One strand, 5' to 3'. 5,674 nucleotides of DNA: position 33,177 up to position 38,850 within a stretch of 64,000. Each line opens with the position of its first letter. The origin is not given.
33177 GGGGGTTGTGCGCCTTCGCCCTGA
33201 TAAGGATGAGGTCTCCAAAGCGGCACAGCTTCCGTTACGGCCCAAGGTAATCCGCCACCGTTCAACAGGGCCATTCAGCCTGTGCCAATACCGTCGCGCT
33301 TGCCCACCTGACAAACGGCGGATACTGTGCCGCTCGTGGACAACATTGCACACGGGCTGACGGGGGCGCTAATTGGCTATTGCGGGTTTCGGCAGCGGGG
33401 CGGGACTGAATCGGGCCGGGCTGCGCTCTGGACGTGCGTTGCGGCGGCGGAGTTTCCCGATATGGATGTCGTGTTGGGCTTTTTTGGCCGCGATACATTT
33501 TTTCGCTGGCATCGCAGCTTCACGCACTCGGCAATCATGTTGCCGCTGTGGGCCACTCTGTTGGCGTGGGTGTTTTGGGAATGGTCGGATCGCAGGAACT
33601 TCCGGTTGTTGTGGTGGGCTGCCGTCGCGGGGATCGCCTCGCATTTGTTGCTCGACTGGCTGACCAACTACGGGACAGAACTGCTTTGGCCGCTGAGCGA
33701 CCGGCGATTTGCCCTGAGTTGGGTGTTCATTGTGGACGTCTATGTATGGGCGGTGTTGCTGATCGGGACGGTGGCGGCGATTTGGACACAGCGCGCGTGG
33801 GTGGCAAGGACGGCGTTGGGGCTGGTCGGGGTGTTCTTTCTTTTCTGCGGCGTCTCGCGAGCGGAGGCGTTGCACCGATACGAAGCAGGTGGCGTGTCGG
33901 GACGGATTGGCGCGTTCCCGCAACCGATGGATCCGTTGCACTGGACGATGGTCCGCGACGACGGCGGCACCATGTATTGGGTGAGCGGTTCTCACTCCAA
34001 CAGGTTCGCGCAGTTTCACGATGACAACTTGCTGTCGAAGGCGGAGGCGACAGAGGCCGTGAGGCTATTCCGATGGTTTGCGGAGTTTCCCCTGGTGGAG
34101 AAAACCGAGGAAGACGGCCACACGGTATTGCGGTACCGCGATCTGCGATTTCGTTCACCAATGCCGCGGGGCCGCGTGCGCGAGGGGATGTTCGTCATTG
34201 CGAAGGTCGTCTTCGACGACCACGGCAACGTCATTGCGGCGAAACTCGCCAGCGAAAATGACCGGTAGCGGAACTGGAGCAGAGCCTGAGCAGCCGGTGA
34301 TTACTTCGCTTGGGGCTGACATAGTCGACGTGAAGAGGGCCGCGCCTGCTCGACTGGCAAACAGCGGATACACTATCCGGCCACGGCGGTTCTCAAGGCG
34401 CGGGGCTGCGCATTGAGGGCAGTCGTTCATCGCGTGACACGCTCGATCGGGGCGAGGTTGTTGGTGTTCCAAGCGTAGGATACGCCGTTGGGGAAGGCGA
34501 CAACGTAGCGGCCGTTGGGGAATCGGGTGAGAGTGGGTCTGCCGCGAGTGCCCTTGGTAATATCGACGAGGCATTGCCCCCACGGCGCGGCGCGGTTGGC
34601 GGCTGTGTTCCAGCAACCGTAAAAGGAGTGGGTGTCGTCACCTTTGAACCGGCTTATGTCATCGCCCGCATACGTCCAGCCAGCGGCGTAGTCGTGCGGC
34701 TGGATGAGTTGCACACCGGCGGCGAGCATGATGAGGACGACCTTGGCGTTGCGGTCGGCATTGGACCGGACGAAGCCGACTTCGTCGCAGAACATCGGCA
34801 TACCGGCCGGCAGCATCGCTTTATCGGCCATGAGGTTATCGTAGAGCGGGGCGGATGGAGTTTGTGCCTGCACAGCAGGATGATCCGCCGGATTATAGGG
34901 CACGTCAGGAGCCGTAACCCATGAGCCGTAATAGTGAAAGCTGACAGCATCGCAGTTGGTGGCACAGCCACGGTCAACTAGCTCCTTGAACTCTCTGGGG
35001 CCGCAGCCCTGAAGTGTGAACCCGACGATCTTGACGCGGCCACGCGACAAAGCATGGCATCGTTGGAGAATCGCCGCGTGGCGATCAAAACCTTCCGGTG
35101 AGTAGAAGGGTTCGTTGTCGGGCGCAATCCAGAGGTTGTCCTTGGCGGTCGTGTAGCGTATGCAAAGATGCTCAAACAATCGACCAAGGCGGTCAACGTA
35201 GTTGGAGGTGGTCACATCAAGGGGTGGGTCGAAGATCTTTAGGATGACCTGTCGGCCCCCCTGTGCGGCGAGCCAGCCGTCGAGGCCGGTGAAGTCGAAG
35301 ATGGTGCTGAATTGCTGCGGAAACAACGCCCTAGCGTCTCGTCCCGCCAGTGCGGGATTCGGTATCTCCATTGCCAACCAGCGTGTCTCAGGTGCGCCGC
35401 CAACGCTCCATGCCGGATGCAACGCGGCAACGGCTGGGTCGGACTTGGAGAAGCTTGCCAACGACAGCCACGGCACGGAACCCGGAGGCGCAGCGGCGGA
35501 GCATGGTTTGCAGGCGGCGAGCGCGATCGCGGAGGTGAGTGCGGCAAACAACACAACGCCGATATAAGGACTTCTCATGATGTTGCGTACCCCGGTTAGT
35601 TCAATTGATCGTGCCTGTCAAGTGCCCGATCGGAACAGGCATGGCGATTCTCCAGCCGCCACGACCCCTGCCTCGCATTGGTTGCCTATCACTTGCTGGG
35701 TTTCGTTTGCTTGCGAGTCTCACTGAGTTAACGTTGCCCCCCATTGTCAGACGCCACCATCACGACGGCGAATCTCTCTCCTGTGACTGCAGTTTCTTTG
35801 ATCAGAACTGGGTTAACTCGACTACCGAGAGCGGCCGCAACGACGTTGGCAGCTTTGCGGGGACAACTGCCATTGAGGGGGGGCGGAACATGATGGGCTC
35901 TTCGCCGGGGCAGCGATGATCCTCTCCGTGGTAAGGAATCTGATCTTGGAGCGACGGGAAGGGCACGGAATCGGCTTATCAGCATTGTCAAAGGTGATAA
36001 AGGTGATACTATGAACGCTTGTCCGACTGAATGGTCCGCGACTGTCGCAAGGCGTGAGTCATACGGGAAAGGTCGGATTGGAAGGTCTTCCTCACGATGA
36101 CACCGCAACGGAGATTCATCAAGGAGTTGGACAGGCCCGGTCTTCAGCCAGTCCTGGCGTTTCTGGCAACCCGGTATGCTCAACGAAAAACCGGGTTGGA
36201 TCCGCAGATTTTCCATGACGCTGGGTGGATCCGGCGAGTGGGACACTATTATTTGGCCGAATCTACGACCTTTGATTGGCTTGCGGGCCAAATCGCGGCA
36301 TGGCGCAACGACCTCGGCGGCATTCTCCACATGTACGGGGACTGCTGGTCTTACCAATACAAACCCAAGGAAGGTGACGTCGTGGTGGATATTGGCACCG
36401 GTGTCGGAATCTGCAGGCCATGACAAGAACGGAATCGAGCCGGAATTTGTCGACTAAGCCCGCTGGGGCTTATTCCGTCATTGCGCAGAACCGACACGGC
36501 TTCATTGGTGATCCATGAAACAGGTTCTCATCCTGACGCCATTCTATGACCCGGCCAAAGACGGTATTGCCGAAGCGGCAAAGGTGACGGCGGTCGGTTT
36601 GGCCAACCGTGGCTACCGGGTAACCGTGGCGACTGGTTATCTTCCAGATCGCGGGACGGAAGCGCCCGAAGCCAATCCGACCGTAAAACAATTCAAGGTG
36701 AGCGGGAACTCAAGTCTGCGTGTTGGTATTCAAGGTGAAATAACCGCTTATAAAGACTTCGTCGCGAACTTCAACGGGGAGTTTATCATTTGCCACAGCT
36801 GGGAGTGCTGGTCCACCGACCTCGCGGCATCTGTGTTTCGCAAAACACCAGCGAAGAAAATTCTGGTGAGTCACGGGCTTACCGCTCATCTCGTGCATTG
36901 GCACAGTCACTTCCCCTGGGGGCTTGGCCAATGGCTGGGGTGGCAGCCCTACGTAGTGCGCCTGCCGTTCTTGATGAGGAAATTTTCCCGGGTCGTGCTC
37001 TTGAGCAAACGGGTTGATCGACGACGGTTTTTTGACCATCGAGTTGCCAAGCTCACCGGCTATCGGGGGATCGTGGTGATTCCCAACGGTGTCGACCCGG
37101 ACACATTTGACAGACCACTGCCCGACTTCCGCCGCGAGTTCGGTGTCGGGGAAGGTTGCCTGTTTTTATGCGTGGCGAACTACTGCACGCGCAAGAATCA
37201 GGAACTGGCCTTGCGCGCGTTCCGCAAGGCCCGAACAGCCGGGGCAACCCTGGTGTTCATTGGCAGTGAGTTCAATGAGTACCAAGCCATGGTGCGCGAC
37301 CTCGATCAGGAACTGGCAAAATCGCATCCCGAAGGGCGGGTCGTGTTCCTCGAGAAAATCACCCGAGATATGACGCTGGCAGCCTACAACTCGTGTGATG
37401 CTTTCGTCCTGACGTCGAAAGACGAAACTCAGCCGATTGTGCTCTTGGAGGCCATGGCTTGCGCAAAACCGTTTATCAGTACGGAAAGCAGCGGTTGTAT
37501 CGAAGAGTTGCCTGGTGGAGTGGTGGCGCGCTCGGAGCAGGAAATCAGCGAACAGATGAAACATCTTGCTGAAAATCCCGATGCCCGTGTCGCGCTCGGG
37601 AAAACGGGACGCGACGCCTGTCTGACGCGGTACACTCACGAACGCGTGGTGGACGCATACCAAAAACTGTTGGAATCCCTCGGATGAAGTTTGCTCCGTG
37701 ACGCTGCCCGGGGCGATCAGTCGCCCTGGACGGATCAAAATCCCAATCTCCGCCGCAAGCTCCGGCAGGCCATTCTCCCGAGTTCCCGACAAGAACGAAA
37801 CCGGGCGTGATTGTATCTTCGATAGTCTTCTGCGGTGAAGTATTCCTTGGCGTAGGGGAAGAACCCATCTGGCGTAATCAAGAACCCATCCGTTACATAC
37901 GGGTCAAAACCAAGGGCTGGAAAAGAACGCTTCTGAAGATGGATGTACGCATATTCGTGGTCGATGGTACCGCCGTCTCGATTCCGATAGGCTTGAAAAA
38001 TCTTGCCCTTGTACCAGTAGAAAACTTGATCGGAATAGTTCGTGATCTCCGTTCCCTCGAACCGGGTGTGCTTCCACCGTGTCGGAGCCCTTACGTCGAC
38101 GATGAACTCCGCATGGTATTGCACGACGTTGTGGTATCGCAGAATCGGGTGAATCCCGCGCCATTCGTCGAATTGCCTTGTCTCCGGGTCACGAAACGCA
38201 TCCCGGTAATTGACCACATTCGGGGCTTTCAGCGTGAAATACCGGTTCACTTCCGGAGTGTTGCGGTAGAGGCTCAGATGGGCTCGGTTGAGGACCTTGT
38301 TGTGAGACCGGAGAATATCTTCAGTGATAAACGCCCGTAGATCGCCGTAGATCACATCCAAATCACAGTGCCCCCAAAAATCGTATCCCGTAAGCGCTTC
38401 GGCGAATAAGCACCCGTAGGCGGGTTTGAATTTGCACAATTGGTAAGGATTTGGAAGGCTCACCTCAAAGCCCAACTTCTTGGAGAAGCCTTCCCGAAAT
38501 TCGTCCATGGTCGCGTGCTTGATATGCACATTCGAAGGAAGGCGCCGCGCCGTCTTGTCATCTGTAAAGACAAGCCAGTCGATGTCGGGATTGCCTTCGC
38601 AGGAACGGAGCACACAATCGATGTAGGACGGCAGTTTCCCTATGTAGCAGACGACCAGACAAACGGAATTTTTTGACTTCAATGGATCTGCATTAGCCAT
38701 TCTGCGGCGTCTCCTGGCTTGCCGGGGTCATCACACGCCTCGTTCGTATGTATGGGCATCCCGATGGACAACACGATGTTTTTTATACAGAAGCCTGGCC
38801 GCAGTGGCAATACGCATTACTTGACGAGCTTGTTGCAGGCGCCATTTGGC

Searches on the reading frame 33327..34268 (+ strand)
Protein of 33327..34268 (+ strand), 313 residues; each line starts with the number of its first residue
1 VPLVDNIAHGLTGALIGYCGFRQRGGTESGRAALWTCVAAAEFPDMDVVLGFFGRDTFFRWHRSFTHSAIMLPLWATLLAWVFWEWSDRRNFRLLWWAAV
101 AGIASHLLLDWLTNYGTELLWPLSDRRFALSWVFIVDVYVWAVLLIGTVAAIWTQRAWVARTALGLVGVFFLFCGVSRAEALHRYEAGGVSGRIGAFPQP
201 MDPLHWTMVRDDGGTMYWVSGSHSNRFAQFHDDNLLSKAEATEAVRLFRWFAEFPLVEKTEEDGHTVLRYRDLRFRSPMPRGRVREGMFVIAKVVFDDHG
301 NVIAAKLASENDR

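Call 7: search_protein_families(library=pfam, proteins=[window:33327-34268:+], max_evalue=0.001)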
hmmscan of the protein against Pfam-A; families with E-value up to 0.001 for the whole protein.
window:33327-34268:+ (313 aa): 1 family
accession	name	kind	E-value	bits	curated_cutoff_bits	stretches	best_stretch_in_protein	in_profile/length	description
PF04307.19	YdjM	-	6.2e-35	120.7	29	1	5-179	2-174/176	YdjM inner membrane protein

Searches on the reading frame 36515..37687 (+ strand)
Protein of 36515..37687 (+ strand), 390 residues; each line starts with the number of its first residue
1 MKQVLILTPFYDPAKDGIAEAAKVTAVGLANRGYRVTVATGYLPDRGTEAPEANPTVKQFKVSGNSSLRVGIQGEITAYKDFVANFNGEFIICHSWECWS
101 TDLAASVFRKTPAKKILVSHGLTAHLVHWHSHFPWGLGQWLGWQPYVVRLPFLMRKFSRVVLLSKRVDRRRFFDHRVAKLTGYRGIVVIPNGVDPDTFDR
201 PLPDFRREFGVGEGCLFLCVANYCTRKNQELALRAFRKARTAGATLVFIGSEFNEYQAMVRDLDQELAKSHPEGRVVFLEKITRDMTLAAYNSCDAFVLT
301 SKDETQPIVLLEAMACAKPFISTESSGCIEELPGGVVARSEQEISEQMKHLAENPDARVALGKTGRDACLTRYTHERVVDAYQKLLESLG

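Call 6: search_protein_families(library=pfam, proteins=[window:36515-37687:+], max_evalue=0.001)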
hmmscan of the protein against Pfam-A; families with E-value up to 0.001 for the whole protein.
window:36515-37687:+ (390 aa): 5 families
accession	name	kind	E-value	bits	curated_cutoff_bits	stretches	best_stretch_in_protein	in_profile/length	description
PF00534.26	Glycos_transf_1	-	1.1e-19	71.1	26.4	1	215-366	16-170/172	Glycosyl transferases group 1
PF13692.12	Glyco_trans_1_4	-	1.4e-18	68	27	1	217-354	4-142/142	Glycosyl transferases group 1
PF13524.12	Glyco_trans_1_2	-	3e-10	40.7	25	1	233-381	6-141/144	Glycosyl transferase-like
PF13439.12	Glyco_transf_4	-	3.8e-08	34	28.5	1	19-196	5-169/170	Glycosyltransferase Family 4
PF13579.12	Glyco_trans_4_4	-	5.4e-05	24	29.7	1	17-167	2-138/158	Glycosyl transferase 4-like domain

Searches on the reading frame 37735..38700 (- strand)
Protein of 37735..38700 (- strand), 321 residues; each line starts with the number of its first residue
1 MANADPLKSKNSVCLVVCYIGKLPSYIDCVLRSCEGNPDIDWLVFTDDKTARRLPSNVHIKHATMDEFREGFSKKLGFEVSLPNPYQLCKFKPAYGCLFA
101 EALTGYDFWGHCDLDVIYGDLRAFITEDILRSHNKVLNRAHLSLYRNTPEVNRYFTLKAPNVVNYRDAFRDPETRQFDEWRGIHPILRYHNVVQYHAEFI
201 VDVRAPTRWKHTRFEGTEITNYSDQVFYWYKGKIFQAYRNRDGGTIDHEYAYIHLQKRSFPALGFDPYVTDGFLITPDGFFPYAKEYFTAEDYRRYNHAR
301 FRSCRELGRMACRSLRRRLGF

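Call 3: search_protein_families(library=pfam, proteins=[window:37735-38700:-], max_evalue=0.01)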
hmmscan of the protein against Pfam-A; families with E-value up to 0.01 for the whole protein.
window:37735-38700:- (321 aa): 1 family
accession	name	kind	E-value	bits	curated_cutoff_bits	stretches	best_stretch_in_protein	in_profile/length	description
PF20330.3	DUF6625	-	4.8e-85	286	27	1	15-283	1-266/267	Family of unknown function (DUF6625)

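Call 4: search_protein_families(library=ncbifam, proteins=[window:37735-38700:-], max_evalue=0.01)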
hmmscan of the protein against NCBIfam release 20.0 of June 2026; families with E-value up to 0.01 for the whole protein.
window:37735-38700:- (321 aa): 0 families
